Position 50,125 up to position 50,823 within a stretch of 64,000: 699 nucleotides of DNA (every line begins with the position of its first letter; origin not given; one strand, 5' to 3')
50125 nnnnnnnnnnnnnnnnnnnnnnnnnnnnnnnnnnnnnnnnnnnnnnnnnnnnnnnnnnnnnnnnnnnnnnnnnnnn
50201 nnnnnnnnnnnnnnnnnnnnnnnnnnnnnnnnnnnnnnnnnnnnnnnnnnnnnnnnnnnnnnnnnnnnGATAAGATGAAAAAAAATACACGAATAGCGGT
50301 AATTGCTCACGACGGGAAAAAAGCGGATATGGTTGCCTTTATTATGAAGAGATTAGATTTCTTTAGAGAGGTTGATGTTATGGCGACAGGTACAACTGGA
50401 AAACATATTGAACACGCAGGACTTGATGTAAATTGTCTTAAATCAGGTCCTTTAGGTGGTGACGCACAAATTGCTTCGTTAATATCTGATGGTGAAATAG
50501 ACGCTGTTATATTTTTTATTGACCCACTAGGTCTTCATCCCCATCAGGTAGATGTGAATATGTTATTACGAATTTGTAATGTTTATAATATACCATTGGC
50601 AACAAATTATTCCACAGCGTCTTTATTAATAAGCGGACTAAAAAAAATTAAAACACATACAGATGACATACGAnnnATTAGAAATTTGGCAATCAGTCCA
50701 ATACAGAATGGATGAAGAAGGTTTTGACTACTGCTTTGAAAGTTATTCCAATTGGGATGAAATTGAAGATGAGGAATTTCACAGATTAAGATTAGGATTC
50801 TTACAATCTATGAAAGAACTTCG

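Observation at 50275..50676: Phage-encoded methylglyoxal synthase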

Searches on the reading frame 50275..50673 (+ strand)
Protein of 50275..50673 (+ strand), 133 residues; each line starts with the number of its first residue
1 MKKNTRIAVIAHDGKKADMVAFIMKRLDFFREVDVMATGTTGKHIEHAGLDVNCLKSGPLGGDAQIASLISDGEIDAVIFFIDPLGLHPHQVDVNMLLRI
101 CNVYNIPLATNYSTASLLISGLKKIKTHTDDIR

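Call 3: search_protein_families(library=pfam, proteins=[window:50275-50673:+], max_evalue=0.01)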
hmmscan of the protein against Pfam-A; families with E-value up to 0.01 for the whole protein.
window:50275-50673:+ (133 aa): 1 family
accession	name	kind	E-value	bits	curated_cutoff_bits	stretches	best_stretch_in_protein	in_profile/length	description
PF02142.27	MGS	-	1.7e-15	57.3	24.1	1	33-110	14-94/94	MGS-like domain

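Call 4: search_protein_families(library=ncbifam, proteins=[window:50275-50673:+], max_evalue=0.01)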
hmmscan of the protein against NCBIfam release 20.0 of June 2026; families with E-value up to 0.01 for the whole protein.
window:50275-50673:+ (133 aa): 2 families
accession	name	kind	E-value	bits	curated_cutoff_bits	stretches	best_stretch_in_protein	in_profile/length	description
NF003559.0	PRK05234.1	equivalog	6.1e-50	168.7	84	1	1-125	2-127/145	methylglyoxal synthase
TIGR00160.1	MGSA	equivalog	7.5e-46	155.7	146.9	1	4-128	2-127/143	methylglyoxal synthase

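Call 5: search_solved_structures(query=window:50275-50673:+, show_alignments=3)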
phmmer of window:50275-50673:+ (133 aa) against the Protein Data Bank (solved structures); distinct sequences matched with E-value up to 0.001: 11.
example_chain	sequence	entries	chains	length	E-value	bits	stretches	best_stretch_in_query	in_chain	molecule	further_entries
6f2c_A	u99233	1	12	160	1.2e-32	116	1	6-122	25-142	Methylglyoxal synthase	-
2xw6_A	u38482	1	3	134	2.9e-32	114.7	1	7-125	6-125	METHYLGLYOXAL SYNTHASE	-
2x8w_A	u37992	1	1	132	3.2e-32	114.6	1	7-125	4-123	METHYLGLYOXAL SYNTHASE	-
8u2v_A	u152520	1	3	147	3.7e-32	114.3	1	5-124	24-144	Methylglyoxal synthase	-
1wo8_A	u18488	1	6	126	7.8e-32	113.3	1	7-124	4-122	methylglyoxal synthase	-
1vmd_A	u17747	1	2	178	5.1e-31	110.7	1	1-121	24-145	Methylglyoxal synthase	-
1b93_A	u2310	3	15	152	1.3e-28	102.9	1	5-120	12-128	PROTEIN (METHYLGLYOXAL SYNTHASE) | METHYLGLYOXAL SYNTHASE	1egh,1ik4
6phe_A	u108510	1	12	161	2.6e-28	101.9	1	5-121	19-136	Methylglyoxal synthase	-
5h3l_A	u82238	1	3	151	3.5e-28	101.5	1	5-120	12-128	Methylglyoxal synthase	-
1s89_A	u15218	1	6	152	1.3e-27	99.7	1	5-120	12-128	Methylglyoxal synthase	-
1s8a_A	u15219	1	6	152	1.8e-27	99.2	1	5-120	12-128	Methylglyoxal synthase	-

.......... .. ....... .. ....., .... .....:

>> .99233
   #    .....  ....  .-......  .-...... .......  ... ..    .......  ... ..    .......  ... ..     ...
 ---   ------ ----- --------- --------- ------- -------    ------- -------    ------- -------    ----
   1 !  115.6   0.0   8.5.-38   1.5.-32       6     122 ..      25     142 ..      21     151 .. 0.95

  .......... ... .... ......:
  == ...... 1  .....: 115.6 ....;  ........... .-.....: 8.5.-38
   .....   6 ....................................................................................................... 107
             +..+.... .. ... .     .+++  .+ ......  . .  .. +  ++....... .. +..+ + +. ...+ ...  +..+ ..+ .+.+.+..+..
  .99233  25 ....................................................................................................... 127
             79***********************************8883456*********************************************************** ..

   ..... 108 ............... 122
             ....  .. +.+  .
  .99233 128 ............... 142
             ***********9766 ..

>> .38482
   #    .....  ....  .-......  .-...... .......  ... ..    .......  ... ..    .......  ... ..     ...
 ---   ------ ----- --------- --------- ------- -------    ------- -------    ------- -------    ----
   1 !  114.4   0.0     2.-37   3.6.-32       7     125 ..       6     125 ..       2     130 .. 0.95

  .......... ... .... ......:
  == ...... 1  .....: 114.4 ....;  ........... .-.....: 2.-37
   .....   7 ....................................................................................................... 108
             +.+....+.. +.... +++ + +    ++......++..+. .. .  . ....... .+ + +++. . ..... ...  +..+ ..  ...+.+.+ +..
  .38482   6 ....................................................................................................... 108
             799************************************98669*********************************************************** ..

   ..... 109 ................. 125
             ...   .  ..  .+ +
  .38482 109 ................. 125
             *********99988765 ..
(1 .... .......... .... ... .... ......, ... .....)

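Call 6: search_dna_similar(query=window:50275-50673:+, collection=phages, mode=protein, max_rows=40)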
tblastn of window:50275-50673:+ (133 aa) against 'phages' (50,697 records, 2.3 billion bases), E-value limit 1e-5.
Records with a match: 22; places in all: 22; records where one place covers at least 80% of the query: 22.
Best place of each record, by identity: <60% 22.
By first word of the organism name: Bacteriophage 14; Listeria 6; Enterococcus 2.
By host as written in the record: - 15; Listeria monocytogenes 6; Enterococcus faecalis 1.
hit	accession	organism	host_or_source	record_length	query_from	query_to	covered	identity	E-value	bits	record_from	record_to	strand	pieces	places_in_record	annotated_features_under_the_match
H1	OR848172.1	Listeria phage LM 4-14-1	Listeria monocytogenes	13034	7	122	87%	53.0%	9e-29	114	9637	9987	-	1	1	record has no annotation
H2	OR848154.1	Listeria phage LM 4-14-1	Listeria monocytogenes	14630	7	122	87%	53.0%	1e-28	114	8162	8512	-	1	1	record has no annotation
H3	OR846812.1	Listeria phage LM 4-11-1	Listeria monocytogenes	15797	7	122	87%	53.0%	1e-28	114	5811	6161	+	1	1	record has no annotation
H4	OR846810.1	Listeria phage LM 4-11-1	Listeria monocytogenes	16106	7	122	87%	53.0%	1e-28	114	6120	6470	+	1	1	record has no annotation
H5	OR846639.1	Enterococcus phage Efs 1-1-1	Enterococcus faecalis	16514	4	123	90%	48.8%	2e-29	116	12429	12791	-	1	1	record has no annotation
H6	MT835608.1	Bacteriophage sp.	human fecal samples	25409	2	124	92%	46.8%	6e-25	103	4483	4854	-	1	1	record has no annotation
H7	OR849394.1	Listeria phage LM 4-14-1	Listeria monocytogenes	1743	6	123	89%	48.7%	4e-29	115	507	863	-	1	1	record has no annotation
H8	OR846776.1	Listeria phage LM 4-11-1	Listeria monocytogenes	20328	6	123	89%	48.7%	6e-29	115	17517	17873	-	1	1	record has no annotation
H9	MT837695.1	Bacteriophage sp.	human fecal samples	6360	7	124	89%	47.9%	3e-25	104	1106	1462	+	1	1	record has no annotation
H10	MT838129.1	Bacteriophage sp.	human fecal samples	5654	7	124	89%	47.1%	3e-25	104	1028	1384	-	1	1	record has no annotation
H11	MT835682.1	Bacteriophage sp.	human fecal samples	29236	3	119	88%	47.5%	1e-26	108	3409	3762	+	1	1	record has no annotation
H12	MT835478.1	Bacteriophage sp.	human fecal samples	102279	3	124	92%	44.7%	2e-23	100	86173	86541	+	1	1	record has no annotation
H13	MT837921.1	Bacteriophage sp.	human fecal samples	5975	2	124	92%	43.5%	2e-22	97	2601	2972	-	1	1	record has no annotation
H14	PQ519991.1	Enterococcus phage IME_EF3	-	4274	12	123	84%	47.8%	4e-26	107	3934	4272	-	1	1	record has no annotation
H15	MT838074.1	Bacteriophage sp.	human fecal samples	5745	7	123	88%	44.9%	2e-22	97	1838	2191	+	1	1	record has no annotation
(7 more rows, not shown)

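Call 10: search_protein_families(library=phrogs, proteins=[window:50275-50673:+], max_evalue=0.001)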
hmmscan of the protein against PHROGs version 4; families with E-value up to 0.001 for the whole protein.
window:50275-50673:+ (133 aa): 0 families

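Call 11: find_related_loci(query=window:50275-50673:+, collection=viral_contigs, flank=8000)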
Query window:50275-50673:+ (133 aa) in viral_contigs; peptide patterns used: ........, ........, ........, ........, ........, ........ (x = any residue, [..] = any of these).
177 stretches matched a pattern; 166 encode a relative of the query (tblastn E <= 1e-3); the best 80 are kept; 80 distinct loci.
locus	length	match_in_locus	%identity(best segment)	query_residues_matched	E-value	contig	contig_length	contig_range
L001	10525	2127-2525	97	1-133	3e-85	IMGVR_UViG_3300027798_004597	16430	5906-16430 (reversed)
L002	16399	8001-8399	97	1-133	3e-85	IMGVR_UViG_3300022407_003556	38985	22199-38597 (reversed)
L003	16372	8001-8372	96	1-124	1e-78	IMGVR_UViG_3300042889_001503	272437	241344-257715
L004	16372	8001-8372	96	1-124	1e-78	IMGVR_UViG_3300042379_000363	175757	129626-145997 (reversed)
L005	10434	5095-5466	95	1-124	1e-77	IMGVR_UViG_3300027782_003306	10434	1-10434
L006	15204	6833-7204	96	1-124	7e-78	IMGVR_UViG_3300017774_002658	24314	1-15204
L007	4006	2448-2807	85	4-123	1e-68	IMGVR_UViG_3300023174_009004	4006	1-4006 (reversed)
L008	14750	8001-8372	81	1-124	3e-68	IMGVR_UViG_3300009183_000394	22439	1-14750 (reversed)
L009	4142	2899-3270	80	1-124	2e-68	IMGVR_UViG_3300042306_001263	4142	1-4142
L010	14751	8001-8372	81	1-124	3e-68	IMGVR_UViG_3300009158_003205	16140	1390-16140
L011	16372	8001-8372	81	1-124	3e-68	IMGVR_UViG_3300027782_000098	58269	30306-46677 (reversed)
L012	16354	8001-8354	86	6-123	5e-68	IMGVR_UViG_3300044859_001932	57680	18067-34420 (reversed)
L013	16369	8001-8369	81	1-123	1e-67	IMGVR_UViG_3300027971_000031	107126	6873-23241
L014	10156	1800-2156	83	6-124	6e-67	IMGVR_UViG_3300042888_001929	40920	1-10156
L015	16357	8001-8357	83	6-124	6e-67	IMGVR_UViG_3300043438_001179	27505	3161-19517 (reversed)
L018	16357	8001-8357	82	6-124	1e-66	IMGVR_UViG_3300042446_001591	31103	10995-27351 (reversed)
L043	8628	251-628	68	1-123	1e-54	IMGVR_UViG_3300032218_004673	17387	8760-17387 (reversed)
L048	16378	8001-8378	70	1-123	2e-54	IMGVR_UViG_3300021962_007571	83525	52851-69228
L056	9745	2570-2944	68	1-122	3e-53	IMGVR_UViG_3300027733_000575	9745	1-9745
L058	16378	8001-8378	68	1-123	3e-53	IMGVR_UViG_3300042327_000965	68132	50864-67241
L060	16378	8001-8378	68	1-123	3e-53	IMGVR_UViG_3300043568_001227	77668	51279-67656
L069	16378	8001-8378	68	1-123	3e-53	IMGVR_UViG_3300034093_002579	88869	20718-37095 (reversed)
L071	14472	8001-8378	67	1-123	5e-53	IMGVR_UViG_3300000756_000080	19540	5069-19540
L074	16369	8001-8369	63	3-123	2e-50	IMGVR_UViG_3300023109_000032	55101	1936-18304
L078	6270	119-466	71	7-119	3e-50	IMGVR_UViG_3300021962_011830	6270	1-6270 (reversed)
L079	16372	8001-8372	60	2-123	7e-50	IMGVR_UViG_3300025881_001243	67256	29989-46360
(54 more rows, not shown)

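Call 18: find_homologous_proteins(query=window:50275-50673:+, max_evalue=1e-10)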
Query window:50275-50673:+ (133 aa): 6414 proteins with E <= 1e-10 among 6427 candidates; the best 120 are listed.
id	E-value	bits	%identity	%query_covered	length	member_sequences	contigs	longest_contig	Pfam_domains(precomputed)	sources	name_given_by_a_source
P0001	6.5e-82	290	100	100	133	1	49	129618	PF02142.28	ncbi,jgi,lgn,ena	jgi:methylglyoxal synthase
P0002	8.9e-82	289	99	100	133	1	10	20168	PF02142.28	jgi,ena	jgi:methylglyoxal synthase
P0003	2.1e-81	288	99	100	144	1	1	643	PF02142.28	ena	-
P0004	2.4e-81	288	98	100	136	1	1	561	PF02142.28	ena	-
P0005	2.7e-81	288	99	100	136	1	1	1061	PF02142.28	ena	-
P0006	3.4e-81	287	98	100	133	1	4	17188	PF02142.28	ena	-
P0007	3.4e-81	287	98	100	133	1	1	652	PF02142.28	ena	-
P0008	7.0e-81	286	98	100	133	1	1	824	PF02142.28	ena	-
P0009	8.9e-81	286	98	100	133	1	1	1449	PF02142.28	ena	-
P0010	9.1e-81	286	98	100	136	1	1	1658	PF02142.28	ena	-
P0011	1.2e-80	286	98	100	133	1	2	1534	PF02142.28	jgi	-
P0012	1.7e-80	285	98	100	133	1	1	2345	PF02142.28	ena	-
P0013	1.7e-80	285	98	100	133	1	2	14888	PF02142.28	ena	-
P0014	2.4e-80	285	97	100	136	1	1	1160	PF02142.28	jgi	-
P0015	3.3e-80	284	98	100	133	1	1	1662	PF02142.28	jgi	jgi:methylglyoxal synthase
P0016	4.6e-80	284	97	100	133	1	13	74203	PF02142.28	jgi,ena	jgi:methylglyoxal synthase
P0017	4.9e-80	284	98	100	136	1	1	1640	PF02142.28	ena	-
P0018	6.4e-80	283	97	100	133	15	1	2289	PF02142.28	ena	-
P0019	9.1e-80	283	97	100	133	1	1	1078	PF02142.28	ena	-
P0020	9.2e-80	283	97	100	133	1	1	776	PF02142.28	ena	-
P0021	9.7e-80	283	97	100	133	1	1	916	PF02142.28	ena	-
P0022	1.2e-79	282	96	100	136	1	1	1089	PF02142.28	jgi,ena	-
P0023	2.9e-79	281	96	100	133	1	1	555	PF02142.28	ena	-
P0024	3.0e-79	281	96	100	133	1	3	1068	PF02142.28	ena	-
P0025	3.1e-79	281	96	100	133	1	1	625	PF02142.28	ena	-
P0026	3.4e-79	281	96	100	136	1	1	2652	PF02142.28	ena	-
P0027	3.5e-79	281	96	100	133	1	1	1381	PF02142.28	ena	-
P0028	4.6e-79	281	96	100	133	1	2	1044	PF02142.28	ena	-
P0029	4.7e-79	281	96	100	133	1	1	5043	PF02142.28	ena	-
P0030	4.8e-79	281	96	100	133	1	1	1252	PF02142.28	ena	-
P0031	1.3e-78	279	95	100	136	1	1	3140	PF02142.28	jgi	jgi:methylglyoxal synthase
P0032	1.8e-78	279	95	100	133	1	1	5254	PF02142.28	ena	-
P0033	2.3e-78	278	95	100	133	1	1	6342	PF02142.28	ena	-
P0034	3.7e-78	278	95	100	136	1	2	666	PF02142.28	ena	-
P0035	6.1e-78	277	95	100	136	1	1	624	PF02142.28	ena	-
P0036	7.7e-78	277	98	96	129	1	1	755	PF02142.28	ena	-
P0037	8.2e-77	273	94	100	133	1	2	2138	PF02142.28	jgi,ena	-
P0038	3.1e-76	271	93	100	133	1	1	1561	PF02142.28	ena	-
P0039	1.0e-75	270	98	97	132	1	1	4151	PF02142.28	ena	-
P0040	2.7e-75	268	99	93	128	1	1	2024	PF02142.28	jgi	jgi:methylglyoxal synthase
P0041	3.3e-75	268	98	93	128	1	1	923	PF02142.28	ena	-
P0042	5.3e-75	267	96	97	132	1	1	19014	PF02142.28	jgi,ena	jgi:methylglyoxal synthase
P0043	7.7e-75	267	98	93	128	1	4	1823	PF02142.28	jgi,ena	jgi:methylglyoxal synthase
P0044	8.5e-75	267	98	93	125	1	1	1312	PF02142.28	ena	-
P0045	8.6e-75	267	98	93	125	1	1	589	PF02142.28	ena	-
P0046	1.0e-74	267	98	93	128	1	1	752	PF02142.28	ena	-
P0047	1.1e-74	266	98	93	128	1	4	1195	PF02142.28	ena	-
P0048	1.4e-74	266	98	93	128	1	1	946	PF02142.28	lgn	-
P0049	1.4e-74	266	98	93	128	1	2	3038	PF02142.28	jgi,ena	-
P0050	1.5e-74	266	98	93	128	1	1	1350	PF02142.28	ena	-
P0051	1.6e-74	266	98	93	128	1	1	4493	PF02142.28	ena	-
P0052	1.8e-74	266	98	93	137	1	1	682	PF02142.28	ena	-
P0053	2.3e-74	265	98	93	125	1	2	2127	PF02142.28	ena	-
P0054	2.8e-74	265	98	93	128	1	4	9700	PF02142.28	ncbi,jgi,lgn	jgi:methylglyoxal synthase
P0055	2.9e-74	265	98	93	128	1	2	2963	PF02142.28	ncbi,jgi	jgi:methylglyoxal synthase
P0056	3.3e-74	265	97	93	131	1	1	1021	PF02142.28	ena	-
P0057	3.7e-74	265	97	93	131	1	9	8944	PF02142.28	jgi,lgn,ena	jgi:methylglyoxal synthase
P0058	3.8e-74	265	97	93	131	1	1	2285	PF02142.28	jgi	-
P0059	3.8e-74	265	97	93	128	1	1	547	PF02142.28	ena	-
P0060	4.0e-74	265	97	93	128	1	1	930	PF02142.28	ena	-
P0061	4.0e-74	265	97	93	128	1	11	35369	PF02142.28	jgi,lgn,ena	jgi:methylglyoxal synthase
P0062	4.0e-74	265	97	93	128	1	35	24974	PF02142.28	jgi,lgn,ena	jgi:methylglyoxal synthase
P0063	4.0e-74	265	97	93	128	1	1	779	PF02142.28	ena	-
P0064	4.2e-74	265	97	93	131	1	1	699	PF02142.28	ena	-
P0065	4.2e-74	265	97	93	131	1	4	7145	PF02142.28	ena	-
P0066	4.3e-74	265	97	93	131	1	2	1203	PF02142.28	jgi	-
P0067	4.4e-74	265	97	93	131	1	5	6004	PF02142.28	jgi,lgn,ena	jgi:methylglyoxal synthase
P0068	5.3e-74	264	98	93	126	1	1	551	PF02142.28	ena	-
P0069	5.5e-74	264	98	93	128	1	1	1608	PF02142.28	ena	-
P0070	5.6e-74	264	97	93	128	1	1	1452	PF02142.28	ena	-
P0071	7.2e-74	264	97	93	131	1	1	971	PF02142.28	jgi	-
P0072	7.6e-74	264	97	93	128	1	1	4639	PF02142.28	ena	-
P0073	7.7e-74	264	97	93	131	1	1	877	PF02142.28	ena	-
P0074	7.9e-74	264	96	93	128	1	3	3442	PF02142.28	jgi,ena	-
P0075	8.2e-74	264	97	93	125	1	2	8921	PF02142.28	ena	-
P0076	9.1e-74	263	97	93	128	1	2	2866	PF02142.28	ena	-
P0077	9.3e-74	263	96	93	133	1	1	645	PF02142.28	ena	-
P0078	9.7e-74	263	96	93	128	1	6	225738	PF02142.28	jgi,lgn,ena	jgi:methylglyoxal synthase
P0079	1.0e-73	263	95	97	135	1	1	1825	PF02142.28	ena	-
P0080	1.0e-73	263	95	97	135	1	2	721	PF02142.28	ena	-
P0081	1.0e-73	263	96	93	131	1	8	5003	PF02142.28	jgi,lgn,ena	-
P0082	1.0e-73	263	96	93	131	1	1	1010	PF02142.28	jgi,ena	jgi:methylglyoxal synthase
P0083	1.1e-73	263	97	93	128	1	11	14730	PF02142.28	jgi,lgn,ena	jgi:methylglyoxal synthase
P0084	1.1e-73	263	96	93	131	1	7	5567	PF02142.28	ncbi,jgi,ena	jgi:methylglyoxal synthase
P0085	1.1e-73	263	96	93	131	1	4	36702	PF02142.28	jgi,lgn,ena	jgi:methylglyoxal synthase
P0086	1.1e-73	263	96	93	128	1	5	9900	PF02142.28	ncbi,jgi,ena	jgi:methylglyoxal synthase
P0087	1.1e-73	263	96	93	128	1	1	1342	PF02142.28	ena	-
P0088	1.2e-73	263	96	93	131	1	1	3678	PF02142.28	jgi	jgi:methylglyoxal synthase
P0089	1.3e-73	263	96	93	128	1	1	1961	PF02142.28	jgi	jgi:methylglyoxal synthase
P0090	1.3e-73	263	92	97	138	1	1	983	PF02142.28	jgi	-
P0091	1.3e-73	263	96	93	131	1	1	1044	PF02142.28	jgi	-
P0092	1.4e-73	263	97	93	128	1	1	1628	PF02142.28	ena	-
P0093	1.4e-73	263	96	93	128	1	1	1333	PF02142.28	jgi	-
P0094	1.4e-73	263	95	97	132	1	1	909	PF02142.28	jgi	-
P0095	1.5e-73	263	96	93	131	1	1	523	PF02142.28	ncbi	-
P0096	1.5e-73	263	96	93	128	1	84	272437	PF02142.28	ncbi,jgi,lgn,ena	jgi:methylglyoxal synthase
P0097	1.5e-73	263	96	93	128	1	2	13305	PF02142.28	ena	-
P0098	1.5e-73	263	96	93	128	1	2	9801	PF02142.28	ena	-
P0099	1.5e-73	263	96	93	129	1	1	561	PF02142.28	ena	-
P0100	1.6e-73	263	97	93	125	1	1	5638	PF02142.28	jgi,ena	-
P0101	1.7e-73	263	99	92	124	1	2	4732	PF02142.28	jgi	jgi:methylglyoxal synthase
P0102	2.1e-73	262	96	93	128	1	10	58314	PF02142.28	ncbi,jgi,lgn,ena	jgi:methylglyoxal synthase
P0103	2.1e-73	262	97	93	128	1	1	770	PF02142.28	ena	-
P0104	2.3e-73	262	98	92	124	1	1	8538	PF02142.28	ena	-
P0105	2.4e-73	262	96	93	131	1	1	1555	PF02142.28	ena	-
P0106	2.4e-73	262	96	93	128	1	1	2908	PF02142.28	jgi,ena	-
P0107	2.5e-73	262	96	93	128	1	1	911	PF02142.28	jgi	-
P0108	2.5e-73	262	96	93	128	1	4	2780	PF02142.28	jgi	-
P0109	2.8e-73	262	96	93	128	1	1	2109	PF02142.28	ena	-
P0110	2.8e-73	262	96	93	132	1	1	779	PF02142.28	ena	-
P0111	2.9e-73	262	96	93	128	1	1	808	PF02142.28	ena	-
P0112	2.9e-73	262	95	93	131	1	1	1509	PF02142.28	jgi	-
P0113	2.9e-73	262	96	93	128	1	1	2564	PF02142.28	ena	-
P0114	3.0e-73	262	96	93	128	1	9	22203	PF02142.28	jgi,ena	jgi:methylglyoxal synthase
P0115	3.1e-73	262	96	93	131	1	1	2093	PF02142.28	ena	-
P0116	3.1e-73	262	96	93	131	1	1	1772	PF02142.28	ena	-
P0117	3.3e-73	262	96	93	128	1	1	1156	PF02142.28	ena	-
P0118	3.4e-73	262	97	93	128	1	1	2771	PF02142.28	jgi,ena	jgi:methylglyoxal synthase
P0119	3.5e-73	262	96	93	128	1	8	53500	PF02142.28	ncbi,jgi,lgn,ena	jgi:methylglyoxal synthase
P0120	3.8e-73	261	94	97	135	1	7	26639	PF02142.28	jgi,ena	jgi:methylglyoxal synthase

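Call 19: list_cluster_members(proteins=[P0001, P0096, P0078])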
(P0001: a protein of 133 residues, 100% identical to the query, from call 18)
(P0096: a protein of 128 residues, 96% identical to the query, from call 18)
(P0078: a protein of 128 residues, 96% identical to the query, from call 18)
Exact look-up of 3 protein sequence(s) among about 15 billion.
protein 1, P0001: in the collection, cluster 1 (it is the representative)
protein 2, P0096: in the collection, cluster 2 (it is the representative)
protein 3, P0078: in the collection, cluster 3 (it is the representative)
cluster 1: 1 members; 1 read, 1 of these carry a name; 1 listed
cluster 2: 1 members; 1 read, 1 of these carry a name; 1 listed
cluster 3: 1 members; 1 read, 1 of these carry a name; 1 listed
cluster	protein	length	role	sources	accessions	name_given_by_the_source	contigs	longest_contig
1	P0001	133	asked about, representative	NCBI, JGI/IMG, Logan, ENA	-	methylglyoxal synthase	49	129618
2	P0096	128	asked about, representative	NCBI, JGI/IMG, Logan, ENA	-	methylglyoxal synthase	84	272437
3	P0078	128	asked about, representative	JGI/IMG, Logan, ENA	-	methylglyoxal synthase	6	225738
